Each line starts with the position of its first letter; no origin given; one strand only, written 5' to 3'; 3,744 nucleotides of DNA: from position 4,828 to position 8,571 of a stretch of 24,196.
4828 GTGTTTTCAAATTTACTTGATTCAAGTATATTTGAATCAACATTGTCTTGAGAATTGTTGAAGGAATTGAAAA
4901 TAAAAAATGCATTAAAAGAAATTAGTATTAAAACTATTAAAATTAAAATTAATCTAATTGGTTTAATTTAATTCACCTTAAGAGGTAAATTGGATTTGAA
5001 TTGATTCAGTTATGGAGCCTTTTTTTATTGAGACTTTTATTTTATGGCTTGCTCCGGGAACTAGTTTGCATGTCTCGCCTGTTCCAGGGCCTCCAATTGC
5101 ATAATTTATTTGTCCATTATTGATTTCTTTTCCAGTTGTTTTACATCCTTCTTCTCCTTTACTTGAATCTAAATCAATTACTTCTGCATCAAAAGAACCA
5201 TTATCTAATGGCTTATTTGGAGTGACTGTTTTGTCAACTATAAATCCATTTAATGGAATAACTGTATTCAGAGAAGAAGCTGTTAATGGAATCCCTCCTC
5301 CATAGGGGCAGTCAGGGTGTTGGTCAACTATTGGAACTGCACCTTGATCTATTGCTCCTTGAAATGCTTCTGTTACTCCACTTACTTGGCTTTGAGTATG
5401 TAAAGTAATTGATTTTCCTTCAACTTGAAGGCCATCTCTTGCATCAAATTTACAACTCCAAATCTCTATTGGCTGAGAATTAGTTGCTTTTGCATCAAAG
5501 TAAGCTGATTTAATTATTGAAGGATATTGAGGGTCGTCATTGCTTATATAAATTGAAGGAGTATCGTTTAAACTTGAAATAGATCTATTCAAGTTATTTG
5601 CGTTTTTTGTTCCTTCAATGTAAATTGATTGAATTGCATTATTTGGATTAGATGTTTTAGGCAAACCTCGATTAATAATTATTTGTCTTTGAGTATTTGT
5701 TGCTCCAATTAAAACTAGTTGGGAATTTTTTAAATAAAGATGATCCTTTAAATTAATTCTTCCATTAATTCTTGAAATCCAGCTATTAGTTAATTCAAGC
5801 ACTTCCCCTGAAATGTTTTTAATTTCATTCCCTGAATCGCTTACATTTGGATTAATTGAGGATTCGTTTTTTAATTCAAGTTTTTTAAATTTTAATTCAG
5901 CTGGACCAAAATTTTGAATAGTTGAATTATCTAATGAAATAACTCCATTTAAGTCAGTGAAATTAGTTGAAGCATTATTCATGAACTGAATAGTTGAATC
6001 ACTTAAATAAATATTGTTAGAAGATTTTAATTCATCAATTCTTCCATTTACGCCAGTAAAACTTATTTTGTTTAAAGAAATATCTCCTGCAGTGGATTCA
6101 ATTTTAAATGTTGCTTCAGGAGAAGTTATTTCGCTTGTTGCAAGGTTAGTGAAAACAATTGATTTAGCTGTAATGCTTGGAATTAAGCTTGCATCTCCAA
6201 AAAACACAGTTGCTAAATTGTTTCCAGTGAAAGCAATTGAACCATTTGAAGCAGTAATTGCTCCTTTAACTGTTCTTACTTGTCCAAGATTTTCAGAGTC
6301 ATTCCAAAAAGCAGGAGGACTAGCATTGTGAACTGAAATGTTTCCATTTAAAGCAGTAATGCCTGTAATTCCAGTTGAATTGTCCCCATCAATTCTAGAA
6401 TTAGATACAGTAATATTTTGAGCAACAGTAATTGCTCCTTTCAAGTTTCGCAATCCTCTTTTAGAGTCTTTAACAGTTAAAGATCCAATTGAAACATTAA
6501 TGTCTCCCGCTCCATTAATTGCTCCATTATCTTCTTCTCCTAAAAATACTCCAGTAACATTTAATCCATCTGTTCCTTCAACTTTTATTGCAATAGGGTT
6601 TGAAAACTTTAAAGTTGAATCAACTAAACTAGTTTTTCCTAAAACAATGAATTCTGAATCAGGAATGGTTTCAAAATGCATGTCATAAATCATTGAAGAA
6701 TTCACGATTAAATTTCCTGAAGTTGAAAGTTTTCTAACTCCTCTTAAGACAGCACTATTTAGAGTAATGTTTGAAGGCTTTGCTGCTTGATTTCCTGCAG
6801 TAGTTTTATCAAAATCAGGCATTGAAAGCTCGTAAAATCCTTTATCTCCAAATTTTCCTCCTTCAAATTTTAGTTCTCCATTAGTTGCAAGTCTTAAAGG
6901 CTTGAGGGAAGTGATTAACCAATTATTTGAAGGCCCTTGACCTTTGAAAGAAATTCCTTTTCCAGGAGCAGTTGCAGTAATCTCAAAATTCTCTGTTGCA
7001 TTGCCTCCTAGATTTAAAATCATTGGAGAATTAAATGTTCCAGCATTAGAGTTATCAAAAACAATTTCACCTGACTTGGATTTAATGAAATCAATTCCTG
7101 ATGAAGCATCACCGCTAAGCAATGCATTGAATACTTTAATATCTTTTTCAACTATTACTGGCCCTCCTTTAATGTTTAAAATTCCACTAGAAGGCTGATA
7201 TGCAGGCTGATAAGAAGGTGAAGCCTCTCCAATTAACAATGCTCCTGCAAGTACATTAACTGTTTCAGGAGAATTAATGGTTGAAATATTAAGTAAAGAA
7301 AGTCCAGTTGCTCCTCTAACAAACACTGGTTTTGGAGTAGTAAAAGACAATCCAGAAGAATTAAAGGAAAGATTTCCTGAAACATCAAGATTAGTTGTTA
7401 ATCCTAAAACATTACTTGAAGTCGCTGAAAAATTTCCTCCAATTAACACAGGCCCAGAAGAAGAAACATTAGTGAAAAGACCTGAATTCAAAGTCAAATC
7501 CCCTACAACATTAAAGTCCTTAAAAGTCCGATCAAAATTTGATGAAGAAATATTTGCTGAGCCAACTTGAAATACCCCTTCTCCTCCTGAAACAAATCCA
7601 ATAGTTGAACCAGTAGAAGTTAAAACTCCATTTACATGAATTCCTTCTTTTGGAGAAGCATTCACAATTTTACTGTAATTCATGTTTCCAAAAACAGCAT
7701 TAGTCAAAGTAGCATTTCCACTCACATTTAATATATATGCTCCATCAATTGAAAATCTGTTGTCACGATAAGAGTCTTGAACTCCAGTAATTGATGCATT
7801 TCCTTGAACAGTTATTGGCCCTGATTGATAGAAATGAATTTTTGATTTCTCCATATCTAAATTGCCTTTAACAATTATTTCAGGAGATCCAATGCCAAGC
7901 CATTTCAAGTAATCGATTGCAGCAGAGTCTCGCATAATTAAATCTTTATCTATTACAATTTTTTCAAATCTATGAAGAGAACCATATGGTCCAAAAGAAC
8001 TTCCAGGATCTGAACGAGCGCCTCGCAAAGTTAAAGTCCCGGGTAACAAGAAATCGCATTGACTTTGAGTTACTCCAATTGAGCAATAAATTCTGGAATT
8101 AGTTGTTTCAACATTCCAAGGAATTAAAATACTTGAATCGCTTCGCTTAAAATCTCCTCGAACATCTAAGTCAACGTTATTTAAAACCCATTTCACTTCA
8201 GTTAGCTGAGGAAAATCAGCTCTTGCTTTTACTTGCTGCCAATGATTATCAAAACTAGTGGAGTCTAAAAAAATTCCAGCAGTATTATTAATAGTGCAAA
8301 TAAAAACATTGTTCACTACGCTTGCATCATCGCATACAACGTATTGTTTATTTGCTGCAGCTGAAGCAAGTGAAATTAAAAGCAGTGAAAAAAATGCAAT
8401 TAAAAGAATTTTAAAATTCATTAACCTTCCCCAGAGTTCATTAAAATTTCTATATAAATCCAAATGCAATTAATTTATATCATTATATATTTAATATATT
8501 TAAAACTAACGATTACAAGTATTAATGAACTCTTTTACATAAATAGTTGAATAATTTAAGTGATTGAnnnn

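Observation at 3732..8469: Three-gene operon encoding only exported proteins: anchorless giant beta-helix protein plus two membrane-anchored partners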

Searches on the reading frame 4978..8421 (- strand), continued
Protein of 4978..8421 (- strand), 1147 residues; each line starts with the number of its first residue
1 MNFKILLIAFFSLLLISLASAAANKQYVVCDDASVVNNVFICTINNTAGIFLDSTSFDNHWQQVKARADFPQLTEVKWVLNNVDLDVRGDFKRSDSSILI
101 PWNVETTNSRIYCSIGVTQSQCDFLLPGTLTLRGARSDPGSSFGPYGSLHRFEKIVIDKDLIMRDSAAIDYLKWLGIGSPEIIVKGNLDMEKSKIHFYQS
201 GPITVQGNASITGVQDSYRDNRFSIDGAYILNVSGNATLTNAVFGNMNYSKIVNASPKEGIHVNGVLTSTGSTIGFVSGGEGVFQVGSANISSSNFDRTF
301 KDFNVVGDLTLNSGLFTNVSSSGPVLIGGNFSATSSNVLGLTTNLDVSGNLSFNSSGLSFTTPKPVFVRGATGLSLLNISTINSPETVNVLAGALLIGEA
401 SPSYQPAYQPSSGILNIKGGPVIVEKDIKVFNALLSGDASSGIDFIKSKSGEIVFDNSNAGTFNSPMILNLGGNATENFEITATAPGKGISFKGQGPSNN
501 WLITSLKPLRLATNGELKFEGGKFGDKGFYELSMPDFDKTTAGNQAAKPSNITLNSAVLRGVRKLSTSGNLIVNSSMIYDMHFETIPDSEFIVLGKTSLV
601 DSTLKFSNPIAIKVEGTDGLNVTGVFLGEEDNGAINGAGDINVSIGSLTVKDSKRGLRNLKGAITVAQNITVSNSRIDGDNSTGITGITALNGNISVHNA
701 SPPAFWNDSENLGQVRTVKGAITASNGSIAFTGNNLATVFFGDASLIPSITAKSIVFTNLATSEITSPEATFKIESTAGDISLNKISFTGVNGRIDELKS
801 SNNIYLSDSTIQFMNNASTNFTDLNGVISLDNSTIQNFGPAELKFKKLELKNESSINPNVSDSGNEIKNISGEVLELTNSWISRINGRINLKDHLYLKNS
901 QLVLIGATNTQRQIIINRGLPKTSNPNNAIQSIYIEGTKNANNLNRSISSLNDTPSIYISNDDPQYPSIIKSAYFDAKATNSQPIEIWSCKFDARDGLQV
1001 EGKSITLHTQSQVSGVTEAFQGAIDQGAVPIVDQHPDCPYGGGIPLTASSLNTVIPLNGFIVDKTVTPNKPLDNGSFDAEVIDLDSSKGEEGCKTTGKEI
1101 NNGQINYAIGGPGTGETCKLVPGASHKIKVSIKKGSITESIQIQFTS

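Call 84: search_dna_similar(query=window:4978-8421:-, collection=phages, mode=protein, max_evalue=0.001, max_rows=5)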
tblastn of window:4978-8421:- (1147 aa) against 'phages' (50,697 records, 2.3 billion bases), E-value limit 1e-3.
No match.

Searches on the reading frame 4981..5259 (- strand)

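Call 90: search_protein_families(library=pfam, proteins=[window:4981-5259:-], max_evalue=10)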
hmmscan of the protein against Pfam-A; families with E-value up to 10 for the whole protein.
window:4981-5259:- (93 aa): 1 family
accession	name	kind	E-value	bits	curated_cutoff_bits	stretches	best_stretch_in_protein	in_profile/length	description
PF04862.18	DUF642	-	0.057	13.6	27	1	17-89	2-74/157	Protein of unknown function (DUF642)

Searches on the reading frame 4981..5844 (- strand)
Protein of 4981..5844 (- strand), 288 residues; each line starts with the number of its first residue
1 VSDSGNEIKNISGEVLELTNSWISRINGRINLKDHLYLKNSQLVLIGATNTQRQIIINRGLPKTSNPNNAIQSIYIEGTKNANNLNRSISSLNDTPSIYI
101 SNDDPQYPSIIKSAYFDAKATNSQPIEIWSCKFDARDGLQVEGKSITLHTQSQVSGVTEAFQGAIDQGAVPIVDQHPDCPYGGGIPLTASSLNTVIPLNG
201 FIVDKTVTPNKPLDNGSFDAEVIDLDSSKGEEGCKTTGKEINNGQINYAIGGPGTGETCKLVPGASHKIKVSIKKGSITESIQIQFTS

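Call 38: find_related_loci(query=A1, collection=metagenome_contigs, flank=10000)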
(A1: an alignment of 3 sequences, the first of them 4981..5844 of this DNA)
Query A1 (288 aa) in metagenome_contigs; peptide patterns used: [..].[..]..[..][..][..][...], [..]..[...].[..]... (x = any residue, [..] = any of these).
109 stretches matched a pattern; 1 encode a relative of the query (tblastn E <= 1e-3); 1 distinct loci.
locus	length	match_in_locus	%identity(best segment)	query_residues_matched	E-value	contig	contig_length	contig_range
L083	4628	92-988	27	9-288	2e-21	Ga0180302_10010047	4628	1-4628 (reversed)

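Call 55: search_solved_structures(query=A1, max_evalue=10)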
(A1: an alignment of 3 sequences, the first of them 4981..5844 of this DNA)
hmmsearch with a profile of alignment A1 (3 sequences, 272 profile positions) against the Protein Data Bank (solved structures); distinct sequences matched with E-value up to 10: 2.
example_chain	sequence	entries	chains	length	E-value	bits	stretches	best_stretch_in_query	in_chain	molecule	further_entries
7nie_A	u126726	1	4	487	0.41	13.2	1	140-208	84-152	Glycerol kinase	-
7y74_A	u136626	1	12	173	1.4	11.5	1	111-172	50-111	Ferritin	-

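Call 82: find_related_loci(query=A1, collection=viral_contigs, flank=5000)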
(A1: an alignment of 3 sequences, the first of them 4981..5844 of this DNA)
Query A1 (288 aa) in viral_contigs; peptide patterns used: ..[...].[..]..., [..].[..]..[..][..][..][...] (x = any residue, [..] = any of these).
23 stretches matched a pattern, but none encodes a relative of the query by tblastn (E <= 1e-3).
